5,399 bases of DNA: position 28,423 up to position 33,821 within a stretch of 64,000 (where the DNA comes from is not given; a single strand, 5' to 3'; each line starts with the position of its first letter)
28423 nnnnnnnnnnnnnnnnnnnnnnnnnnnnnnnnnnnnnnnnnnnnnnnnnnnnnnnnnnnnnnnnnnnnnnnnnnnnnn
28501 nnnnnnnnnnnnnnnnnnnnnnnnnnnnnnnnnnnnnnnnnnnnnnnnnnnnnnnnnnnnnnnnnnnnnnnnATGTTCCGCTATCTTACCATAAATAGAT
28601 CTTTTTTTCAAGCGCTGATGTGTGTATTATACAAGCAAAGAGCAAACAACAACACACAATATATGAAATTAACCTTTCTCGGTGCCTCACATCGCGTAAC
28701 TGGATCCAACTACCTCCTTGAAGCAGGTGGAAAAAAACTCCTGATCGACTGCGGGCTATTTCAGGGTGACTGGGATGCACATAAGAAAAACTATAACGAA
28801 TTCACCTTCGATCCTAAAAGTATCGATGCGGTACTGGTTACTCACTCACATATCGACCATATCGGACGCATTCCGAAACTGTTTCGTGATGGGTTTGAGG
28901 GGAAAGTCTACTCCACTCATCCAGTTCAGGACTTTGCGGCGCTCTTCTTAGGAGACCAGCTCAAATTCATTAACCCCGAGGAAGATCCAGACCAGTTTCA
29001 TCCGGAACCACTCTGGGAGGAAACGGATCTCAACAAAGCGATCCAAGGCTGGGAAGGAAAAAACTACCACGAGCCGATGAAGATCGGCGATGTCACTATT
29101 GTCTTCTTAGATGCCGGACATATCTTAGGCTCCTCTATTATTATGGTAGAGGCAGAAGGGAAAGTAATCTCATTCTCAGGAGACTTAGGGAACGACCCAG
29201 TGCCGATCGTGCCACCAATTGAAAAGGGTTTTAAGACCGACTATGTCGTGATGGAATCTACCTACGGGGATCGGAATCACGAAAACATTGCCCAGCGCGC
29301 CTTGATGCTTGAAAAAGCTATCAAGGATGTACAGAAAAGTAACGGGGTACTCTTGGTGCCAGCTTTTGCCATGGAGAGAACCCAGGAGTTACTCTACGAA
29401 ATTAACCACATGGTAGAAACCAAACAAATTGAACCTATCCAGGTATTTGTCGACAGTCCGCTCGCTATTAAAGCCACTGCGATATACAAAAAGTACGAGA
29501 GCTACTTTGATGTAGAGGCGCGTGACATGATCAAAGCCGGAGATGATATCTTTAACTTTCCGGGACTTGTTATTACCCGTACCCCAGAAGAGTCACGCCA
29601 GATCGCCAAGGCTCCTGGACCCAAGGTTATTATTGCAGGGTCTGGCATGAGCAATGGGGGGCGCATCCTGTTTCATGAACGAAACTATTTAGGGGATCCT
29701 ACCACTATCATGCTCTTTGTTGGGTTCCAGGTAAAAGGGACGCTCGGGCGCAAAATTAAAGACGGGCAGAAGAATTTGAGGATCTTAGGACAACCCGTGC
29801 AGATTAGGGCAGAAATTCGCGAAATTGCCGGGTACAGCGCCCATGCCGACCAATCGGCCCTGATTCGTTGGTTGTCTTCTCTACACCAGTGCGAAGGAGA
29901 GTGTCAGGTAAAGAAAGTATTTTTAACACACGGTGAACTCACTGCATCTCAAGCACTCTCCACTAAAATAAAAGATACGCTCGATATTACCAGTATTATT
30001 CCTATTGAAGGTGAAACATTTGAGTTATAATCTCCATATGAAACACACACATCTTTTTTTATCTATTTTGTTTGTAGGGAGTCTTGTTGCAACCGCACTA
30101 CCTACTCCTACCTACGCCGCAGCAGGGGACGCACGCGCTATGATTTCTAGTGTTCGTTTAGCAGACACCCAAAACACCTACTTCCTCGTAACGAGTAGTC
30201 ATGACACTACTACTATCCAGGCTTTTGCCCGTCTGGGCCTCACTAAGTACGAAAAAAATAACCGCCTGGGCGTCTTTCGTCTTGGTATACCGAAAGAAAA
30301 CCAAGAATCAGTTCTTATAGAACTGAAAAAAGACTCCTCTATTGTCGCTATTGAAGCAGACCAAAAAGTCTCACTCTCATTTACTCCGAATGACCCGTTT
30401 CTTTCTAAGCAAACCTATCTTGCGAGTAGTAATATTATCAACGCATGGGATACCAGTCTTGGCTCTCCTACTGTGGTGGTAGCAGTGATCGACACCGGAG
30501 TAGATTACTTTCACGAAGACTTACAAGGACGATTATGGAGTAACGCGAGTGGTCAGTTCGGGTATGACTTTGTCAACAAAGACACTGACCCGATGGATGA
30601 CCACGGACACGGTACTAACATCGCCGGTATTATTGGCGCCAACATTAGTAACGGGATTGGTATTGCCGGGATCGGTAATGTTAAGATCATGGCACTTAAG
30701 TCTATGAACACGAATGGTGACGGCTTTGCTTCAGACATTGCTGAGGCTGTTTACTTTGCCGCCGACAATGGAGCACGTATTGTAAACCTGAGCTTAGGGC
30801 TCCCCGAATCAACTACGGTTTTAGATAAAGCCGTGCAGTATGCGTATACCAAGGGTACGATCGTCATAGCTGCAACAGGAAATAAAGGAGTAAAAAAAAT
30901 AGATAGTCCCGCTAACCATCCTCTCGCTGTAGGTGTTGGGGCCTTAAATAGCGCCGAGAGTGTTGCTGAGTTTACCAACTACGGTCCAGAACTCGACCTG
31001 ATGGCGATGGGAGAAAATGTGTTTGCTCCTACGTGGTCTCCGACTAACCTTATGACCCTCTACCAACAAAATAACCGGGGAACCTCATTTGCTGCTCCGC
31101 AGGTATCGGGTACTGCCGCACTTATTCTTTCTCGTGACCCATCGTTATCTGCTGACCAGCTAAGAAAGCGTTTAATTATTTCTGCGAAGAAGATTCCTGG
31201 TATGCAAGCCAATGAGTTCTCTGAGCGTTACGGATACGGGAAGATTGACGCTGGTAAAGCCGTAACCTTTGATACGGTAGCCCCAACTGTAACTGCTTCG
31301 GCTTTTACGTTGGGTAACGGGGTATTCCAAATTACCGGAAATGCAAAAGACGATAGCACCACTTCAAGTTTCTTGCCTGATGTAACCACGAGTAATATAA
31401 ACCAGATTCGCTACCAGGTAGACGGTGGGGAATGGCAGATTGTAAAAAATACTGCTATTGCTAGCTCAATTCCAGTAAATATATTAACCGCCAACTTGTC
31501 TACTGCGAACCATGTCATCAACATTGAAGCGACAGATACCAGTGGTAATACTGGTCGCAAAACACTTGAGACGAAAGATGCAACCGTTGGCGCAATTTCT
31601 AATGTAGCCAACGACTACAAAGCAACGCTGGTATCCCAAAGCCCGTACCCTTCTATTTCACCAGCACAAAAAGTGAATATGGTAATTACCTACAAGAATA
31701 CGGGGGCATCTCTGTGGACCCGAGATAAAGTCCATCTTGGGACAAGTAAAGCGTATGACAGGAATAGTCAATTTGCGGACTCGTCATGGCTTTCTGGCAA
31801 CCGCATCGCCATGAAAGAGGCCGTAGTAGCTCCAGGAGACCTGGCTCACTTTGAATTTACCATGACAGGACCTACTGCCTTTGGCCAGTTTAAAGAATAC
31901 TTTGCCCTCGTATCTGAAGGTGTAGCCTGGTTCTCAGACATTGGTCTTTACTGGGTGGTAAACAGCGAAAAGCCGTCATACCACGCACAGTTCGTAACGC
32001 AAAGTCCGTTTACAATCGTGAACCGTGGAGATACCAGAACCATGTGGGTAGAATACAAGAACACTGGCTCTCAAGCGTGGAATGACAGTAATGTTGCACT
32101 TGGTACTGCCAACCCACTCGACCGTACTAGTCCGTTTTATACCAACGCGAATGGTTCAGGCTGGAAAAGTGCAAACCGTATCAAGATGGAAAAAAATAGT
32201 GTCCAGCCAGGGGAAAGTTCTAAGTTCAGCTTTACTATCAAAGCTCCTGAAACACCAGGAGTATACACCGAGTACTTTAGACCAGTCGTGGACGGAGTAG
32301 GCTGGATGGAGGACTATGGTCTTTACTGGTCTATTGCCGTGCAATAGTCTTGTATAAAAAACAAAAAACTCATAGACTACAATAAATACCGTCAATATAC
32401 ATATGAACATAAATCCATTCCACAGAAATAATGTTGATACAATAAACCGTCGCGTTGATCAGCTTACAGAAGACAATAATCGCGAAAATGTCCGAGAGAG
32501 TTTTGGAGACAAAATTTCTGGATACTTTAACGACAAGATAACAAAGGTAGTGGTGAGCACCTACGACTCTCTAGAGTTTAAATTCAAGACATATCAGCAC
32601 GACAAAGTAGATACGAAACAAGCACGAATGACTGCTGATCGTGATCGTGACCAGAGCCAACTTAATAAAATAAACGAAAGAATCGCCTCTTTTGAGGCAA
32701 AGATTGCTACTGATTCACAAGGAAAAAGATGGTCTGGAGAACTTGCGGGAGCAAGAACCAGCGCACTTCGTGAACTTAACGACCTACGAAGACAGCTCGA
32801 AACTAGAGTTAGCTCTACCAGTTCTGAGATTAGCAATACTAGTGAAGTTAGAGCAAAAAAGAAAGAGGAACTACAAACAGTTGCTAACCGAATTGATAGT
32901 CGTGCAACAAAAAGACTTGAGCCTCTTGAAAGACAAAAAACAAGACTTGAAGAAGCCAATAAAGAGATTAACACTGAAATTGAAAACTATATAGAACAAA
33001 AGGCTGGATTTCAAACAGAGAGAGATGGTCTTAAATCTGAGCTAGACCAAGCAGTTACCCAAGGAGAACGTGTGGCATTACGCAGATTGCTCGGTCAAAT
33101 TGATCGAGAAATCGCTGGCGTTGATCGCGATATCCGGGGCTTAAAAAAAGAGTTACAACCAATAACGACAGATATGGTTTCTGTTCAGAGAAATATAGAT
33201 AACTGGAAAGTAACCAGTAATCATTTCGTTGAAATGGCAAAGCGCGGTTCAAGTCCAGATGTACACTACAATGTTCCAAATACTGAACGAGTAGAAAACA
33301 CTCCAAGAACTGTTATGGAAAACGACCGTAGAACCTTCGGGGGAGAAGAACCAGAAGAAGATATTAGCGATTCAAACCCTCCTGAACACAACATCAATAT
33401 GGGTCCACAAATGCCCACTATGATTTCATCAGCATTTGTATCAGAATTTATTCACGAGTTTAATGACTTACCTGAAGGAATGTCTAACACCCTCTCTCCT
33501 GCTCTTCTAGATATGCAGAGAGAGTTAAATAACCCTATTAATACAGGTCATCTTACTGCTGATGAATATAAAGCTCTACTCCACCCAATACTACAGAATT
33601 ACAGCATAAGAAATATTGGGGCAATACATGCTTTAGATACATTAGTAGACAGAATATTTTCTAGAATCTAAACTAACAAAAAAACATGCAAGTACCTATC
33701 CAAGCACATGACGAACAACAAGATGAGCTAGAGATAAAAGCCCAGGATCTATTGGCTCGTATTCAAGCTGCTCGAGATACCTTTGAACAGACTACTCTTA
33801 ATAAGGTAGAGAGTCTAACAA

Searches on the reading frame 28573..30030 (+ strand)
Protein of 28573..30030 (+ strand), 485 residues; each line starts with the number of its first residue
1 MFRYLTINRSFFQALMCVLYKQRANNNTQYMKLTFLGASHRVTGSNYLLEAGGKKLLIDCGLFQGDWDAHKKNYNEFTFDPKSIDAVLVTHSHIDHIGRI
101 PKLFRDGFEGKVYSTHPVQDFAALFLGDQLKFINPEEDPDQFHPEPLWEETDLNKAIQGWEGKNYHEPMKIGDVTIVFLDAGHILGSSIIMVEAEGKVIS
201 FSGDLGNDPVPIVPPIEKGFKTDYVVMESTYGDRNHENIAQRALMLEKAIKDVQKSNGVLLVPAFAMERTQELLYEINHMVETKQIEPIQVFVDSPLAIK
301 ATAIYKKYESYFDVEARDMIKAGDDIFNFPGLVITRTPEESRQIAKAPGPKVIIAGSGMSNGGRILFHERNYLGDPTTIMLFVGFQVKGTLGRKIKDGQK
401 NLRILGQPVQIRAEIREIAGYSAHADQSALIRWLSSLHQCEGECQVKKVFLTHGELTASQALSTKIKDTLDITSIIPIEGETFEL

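Call 10: search_protein_families(library=pfam, proteins=[window:28573-30030:+], max_evalue=0.001)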
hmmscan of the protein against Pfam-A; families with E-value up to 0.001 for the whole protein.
window:28573-30030:+ (485 aa): 5 families
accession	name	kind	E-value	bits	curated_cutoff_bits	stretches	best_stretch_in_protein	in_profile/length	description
PF10996.14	Beta-Casp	-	7.8e-35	120.4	27.7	1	270-395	1-120/120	Beta-Casp domain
PF00753.33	Lactamase_B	-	4e-13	50.2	22.7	1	44-133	6-93/196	Metallo-beta-lactamase superfamily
PF07521.17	RMMBL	-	6.6e-11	42.5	21.6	1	409-477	2-63/63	Zn-dependent metallo-hydrolase RNA specificity domain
PF16661.11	Lactamase_B_6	-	1e-09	38.5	27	1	48-195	1-152/193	Metallo-beta-lactamase superfamily domain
PF12706.13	Lactamase_B_2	-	4.6e-07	30.1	27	1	56-209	3-147/200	Beta-lactamase superfamily domain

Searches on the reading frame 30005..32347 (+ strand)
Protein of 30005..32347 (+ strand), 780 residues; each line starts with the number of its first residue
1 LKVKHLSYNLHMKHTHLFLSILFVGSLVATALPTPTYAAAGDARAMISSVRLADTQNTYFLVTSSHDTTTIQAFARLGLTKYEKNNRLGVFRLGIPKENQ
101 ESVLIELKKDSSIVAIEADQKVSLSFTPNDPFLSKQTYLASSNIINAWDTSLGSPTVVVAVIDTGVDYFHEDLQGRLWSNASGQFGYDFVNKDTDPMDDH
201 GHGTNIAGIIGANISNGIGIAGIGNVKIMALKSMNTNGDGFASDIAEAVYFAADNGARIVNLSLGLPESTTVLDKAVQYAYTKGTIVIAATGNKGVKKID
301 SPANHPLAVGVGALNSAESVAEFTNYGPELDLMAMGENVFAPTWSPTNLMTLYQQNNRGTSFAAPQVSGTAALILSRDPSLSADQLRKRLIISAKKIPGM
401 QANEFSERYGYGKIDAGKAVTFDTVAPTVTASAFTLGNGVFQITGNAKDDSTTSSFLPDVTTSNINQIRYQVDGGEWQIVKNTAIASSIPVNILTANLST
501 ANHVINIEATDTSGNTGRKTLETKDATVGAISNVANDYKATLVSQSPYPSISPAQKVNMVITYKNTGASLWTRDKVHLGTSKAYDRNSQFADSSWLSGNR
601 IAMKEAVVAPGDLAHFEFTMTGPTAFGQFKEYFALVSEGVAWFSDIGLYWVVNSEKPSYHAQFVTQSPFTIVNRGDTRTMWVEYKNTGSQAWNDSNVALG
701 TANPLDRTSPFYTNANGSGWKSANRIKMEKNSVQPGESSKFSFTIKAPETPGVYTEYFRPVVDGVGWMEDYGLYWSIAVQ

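Call 10: search_protein_families(library=pfam, proteins=[window:30005-32347:+], max_evalue=0.001)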
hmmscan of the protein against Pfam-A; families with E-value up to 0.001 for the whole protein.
window:30005-32347:+ (780 aa): 2 families
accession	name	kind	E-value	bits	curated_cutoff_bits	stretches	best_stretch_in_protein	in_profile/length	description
PF00082.27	Peptidase_S8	-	3e-53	181.4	21.8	1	156-412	3-288/288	Subtilase family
PF16158.11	N_BRCA1_IG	-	4.4e-12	46.9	28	1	683-759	19-89/108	Ig-like domain from next to BRCA1 gene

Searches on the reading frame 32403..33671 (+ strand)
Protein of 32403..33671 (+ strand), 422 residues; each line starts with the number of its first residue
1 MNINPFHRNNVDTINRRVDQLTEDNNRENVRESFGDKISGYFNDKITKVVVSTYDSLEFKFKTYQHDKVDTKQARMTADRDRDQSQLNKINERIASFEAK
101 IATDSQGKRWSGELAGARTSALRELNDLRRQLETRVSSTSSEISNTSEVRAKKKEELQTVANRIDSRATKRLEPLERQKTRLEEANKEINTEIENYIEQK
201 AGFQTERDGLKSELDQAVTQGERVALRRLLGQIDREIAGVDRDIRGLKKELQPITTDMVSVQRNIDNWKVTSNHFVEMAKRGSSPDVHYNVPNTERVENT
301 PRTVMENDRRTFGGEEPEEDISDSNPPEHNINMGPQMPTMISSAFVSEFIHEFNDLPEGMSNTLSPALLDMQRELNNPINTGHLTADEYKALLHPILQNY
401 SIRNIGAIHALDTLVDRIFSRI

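Call 10: search_protein_families(library=pfam, proteins=[window:32403-33671:+], max_evalue=0.001)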
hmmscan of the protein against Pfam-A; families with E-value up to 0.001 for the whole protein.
window:32403-33671:+ (422 aa): 2 families
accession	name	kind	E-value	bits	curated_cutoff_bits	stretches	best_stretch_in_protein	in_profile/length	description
PF02050.21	FliJ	-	9.3e-05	23.1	28.4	0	84-188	11-111/123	Flagellar FliJ protein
PF15905.10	HMMR_N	-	0.00085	19.3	30.1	1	68-217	175-320/330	Hyaluronan mediated motility receptor N-terminal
